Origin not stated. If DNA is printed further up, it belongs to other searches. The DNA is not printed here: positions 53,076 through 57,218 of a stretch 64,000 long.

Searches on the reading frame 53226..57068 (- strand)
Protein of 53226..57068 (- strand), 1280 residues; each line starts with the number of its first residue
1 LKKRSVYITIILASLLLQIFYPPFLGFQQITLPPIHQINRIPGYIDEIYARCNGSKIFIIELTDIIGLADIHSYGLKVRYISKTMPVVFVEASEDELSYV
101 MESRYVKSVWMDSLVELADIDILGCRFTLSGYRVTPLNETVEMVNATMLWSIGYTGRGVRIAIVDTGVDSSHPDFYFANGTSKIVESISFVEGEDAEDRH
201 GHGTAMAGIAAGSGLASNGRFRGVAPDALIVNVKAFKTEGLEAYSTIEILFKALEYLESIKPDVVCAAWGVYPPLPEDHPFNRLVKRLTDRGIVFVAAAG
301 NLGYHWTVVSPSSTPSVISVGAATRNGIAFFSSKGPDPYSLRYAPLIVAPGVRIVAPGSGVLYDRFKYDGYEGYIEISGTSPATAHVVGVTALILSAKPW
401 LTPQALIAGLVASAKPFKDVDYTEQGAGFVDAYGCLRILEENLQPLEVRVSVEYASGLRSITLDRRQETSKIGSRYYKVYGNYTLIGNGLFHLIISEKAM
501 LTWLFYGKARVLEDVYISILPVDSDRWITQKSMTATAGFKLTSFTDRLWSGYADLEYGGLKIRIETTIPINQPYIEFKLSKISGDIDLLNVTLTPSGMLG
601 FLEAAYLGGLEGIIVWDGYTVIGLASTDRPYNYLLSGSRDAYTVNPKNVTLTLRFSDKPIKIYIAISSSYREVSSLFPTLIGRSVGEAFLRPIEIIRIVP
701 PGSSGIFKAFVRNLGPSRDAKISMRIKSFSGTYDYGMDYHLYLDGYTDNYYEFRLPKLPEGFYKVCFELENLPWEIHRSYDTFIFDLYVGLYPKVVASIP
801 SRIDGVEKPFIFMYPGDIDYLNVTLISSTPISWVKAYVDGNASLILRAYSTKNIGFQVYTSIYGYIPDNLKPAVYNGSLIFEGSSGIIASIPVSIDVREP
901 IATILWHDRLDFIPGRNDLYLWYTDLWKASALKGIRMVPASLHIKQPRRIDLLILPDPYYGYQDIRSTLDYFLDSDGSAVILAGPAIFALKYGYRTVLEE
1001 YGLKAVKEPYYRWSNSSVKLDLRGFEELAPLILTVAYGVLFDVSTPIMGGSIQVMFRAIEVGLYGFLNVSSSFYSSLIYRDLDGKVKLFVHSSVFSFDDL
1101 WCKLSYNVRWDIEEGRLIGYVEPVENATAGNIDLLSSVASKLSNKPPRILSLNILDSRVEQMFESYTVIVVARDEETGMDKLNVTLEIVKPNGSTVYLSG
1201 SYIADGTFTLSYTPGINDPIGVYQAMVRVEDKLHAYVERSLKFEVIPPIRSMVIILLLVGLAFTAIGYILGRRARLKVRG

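Call 41: search_protein_families(library=pfam, proteins=[window:53226-57068:-], max_evalue=0.001)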
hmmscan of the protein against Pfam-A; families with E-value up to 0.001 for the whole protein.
window:53226-57068:- (1280 aa): 1 family
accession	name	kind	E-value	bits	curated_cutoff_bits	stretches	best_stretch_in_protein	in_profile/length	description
PF00082.27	Peptidase_S8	-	8.2e-45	153.8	21.8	1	156-421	1-281/288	Subtilase family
